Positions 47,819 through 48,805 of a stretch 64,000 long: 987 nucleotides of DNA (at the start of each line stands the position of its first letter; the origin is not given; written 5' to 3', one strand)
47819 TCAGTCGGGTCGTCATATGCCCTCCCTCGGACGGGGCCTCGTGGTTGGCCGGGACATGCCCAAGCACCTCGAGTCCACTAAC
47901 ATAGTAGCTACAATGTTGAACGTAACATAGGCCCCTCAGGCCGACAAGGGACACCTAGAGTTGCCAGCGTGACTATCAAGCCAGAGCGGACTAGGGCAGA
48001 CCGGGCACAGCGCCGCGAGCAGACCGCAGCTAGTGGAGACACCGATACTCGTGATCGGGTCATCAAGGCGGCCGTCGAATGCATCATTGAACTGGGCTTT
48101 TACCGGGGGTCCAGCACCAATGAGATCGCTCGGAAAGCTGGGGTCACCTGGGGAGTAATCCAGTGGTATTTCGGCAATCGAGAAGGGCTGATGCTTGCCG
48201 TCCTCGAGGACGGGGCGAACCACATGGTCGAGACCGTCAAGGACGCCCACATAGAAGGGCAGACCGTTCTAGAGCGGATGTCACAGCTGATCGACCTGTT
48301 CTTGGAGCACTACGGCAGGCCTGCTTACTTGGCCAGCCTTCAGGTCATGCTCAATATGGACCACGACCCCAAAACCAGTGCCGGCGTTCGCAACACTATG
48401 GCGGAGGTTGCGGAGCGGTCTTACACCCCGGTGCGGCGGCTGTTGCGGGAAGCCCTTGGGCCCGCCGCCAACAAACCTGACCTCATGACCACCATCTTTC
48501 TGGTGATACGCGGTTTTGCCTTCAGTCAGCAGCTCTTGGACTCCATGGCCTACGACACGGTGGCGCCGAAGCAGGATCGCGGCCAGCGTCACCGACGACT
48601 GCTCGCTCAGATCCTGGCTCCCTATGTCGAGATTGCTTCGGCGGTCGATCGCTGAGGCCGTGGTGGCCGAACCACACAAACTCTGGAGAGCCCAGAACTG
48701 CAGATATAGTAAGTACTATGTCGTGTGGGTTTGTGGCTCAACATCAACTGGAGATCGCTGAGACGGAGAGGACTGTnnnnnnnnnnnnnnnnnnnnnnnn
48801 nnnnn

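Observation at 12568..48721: Seven copies of an AT-rich 18-bp palindrome define a putative multi-operon regulon across the catabolic island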

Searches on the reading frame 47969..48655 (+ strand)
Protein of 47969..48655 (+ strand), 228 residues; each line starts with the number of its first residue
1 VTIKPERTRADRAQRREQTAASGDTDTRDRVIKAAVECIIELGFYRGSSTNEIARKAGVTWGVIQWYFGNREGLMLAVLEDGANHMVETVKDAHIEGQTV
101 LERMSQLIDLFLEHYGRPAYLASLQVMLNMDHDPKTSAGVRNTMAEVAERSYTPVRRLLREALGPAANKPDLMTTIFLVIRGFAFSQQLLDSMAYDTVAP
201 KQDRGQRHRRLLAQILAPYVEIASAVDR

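Call 8: search_protein_families(library=pfam, proteins=[window:47969-48655:+])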
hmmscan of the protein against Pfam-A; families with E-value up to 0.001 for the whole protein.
window:47969-48655:+ (228 aa): 1 family
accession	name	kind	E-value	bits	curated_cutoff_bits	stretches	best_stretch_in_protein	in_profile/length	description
PF00440.29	TetR_N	-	1.3e-09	38.1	24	1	32-78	2-47/47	Bacterial regulatory proteins, tetR family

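Call 12: find_related_loci(query=window:47969-48655:+, collection=genome_contigs, flank=10000)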
Query window:47969-48655:+ (228 aa) in genome_contigs; peptide patterns used: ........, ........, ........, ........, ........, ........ (x = any residue, [..] = any of these).
76 stretches matched a pattern; 41 encode a relative of the query (tblastn E <= 1e-3); 41 distinct loci.
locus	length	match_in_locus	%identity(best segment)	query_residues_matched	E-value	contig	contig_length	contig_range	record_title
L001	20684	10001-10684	89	1-228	1e-138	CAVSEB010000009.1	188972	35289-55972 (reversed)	MAG: uncultured Acidimicrobiaceae bacterium isolate MFD02671.bin.3.6 genome assembly, contig: contig_26606, whole genome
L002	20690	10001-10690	88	1-228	2e-137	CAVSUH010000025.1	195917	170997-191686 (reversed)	MAG: uncultured Acidimicrobiaceae bacterium isolate MFD02671.bin.2.63 genome assembly, contig: contig_9404, whole genome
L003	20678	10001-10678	89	1-227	4e-137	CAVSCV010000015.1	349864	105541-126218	MAG: uncultured Acidimicrobiaceae bacterium isolate MFD02671.bin.2.46 genome assembly, contig: contig_6442, whole genome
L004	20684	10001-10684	87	1-228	2e-136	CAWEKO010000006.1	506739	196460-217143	MAG: uncultured Acidimicrobiaceae bacterium isolate MFD05841.bin.1.147 genome assembly, contig: contig_38929, whole geno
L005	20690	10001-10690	87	1-228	3e-136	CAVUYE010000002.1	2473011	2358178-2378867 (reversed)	MAG: uncultured Acidimicrobiaceae bacterium isolate MFD06092.bin.2.10 genome assembly, contig: contig_4625, whole genome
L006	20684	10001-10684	86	1-228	2e-134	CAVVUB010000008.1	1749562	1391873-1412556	MAG: uncultured Acidimicrobiaceae bacterium isolate MFD04463.bin.2.63 genome assembly, contig: contig_6308, whole genome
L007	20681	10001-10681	83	1-227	3e-127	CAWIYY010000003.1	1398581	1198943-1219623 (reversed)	MAG: uncultured Acidimicrobiaceae bacterium isolate MFD06092.bin.2.89 genome assembly, contig: contig_13397, whole genom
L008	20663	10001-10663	83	1-221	2e-123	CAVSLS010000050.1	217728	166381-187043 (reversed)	MAG: uncultured Acidimicrobiaceae bacterium isolate MFD05377.bin.2.102 genome assembly, contig: contig_80918, whole geno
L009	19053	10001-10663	83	1-221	3e-123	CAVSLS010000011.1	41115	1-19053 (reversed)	MAG: uncultured Acidimicrobiaceae bacterium isolate MFD05377.bin.2.102 genome assembly, contig: contig_124937, whole gen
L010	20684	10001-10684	81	1-228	5e-123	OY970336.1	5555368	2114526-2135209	MAG: uncultured Acidimicrobiaceae bacterium isolate MFD05502.bin.2.18 genome assembly, chromosome: 1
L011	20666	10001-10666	81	1-222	8e-120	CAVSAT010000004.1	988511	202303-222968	MAG: uncultured Acidimicrobiaceae bacterium isolate MFD05705.bin.2.145 genome assembly, contig: contig_15831, whole geno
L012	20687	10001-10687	78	1-228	1e-119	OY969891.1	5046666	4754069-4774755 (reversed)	MAG: uncultured Acidimicrobiaceae bacterium isolate MFD09286.bin.1.140 genome assembly, chromosome: 1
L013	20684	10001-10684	79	1-227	1e-119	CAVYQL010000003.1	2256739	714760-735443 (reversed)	MAG: uncultured Acidimicrobiaceae bacterium isolate MFD06092.bin.1.49 genome assembly, contig: contig_37865, whole genom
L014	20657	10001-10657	82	1-219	7e-119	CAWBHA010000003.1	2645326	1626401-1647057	MAG: uncultured Acidimicrobiaceae bacterium isolate MFD06092.bin.2.119 genome assembly, contig: contig_15288, whole geno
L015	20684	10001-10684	78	1-227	1e-118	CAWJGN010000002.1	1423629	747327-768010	MAG: uncultured Acidimicrobiaceae bacterium isolate MFD04463.bin.2.3 genome assembly, contig: contig_13715, whole genome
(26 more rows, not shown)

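Call 16: search_solved_structures(query=window:47969-48655:+, max_evalue=0.01, show_alignments=2)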
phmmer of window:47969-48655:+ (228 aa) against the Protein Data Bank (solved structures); distinct sequences matched with E-value up to 0.01: 68 (the best 60 are shown).
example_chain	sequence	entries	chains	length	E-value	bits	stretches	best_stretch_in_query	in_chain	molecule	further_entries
6srn_A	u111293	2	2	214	3.8e-08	36.6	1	25-109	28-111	TetR family transcriptional regulator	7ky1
5gp9_A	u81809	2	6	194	4.1e-08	36.5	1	28-122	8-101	Transcriptional regulator (TetR/AcrR family)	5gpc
5gpa_A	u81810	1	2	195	4.3e-08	36.5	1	28-121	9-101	Transcriptional regulator (TetR/AcrR family)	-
5d18_A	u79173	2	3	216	1.4e-07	34.8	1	27-175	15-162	TetR family transcriptional regulator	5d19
6a4l_A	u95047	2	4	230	1.6e-07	34.6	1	27-175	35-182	TetR family transcriptional regulator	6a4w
3whb_A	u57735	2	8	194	2.6e-07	33.9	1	30-110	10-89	Fatty acid metabolism regulator protein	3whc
1vi0_A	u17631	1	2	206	2.9e-07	33.8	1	30-110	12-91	transcriptional regulator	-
3npi_A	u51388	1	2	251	3.4e-07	33.5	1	25-138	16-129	TetR family regulatory protein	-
3gzi_A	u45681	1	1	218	1.4e-06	31.5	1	20-115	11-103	Transcriptional regulator, TetR family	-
3dew_A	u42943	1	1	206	2.7e-06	30.6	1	25-81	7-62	Transcriptional regulator, TetR family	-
8svd_A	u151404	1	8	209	4.4e-06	29.9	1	20-114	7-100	DarR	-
8sua_A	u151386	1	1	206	5.2e-06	29.7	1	21-114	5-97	DarR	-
7jnp_A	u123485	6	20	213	7e-06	29.2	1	25-93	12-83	HTH-type transcriptional regulator MtrR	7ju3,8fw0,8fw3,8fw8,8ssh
8sv6_A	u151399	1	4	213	8e-06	29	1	21-105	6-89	Fatty acid metabolism regulator protein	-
4uds_A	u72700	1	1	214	1.1e-05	28.6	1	29-132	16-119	MBDR REGULATOR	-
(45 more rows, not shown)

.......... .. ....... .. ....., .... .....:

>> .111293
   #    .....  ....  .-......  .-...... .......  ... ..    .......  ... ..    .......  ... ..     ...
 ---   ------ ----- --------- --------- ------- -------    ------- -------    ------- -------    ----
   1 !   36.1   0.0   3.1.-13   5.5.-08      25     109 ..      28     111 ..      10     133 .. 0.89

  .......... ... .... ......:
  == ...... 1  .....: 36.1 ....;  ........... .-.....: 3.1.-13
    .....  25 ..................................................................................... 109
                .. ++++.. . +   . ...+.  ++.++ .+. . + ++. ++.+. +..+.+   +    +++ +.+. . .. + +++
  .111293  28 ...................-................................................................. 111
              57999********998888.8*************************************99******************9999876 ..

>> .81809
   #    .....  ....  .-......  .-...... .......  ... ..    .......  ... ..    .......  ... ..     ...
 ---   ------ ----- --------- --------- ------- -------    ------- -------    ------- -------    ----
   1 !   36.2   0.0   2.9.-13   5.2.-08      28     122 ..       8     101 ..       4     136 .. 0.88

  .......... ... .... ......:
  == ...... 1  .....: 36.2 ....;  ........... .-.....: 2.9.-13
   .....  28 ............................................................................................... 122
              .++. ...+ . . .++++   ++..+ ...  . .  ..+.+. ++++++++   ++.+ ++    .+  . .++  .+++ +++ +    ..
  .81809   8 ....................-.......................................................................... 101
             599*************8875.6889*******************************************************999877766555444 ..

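Call 17: search_protein_families(library=ncbifam, proteins=[window:47969-48655:+], max_evalue=0.001)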
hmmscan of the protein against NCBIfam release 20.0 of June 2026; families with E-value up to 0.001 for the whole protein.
window:47969-48655:+ (228 aa): 16 families
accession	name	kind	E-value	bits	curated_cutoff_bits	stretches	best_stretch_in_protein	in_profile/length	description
NF053878.1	FATransRegFadRBac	equivalog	4.2e-12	46.2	200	1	29-125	6-101/190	fatty acid metabolism transcriptional regulator FadR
NF041196.1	ScbR_bind_reg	equivalog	1.4e-10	41.6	150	1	26-153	6-122/191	ScbR family autoregulator-binding transcription factor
TIGR03384.1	betaine_BetI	equivalog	5.4e-10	39.3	201.3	1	28-110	10-91/189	choline-binding transcriptional repressor BetI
NF051852.1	efflux_TF_MtrR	exception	6e-10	39.2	280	1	26-110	10-95/205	multidrug efflux system transcriptional repressor MtrR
NF001978.0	PRK00767.1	equivalog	5.7e-09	36.1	118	1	28-109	11-92/197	transcriptional regulator BetI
NF037937.1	septum_RefZ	equivalog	9.6e-08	32.1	180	1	28-123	1-97/195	forespore capture DNA-binding protein RefZ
NF053731.1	TransRegFasRMycb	equivalog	3.1e-07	30.4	330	1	25-113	10-97/199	HTH-type transcriptional activator FasR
NF007949.0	PRK10668.1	equivalog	1.7e-06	27.7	271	1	25-83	10-67/216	multidrug efflux transporter transcriptional repressor AcrR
NF051457.1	acryl_TF_AcuR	equivalog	2.1e-06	27.1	247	1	16-108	7-99/204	acrylate utilization transcriptional regulator AcuR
NF033703.1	transcr_KstR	equivalog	6e-06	26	280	1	24-142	5-122/185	cholesterol catabolism transcriptional regulator KstR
TIGR03613.1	RutR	equivalog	1.3e-05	25.2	368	1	27-113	9-93/202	pyrimidine utilization regulatory protein R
NF008587.1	PRK11552.1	equivalog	4.1e-05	23.4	365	1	26-102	7-81/213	transcriptional regulator CecR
NF053516.1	TranRepPrsAVib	equivalog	0.00019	21.3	300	1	25-92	5-71/208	TetR family transcriptional repressor PsrA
NF011584.0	PRK15008.1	equivalog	0.00019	21.3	230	1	21-113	13-103/212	HTH-type transcriptional regulator RutR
NF058643.1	TranRegCurRPseudo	equivalog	0.00049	19.8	300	1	25-114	6-95/193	TetR family transcriptional repressor CurR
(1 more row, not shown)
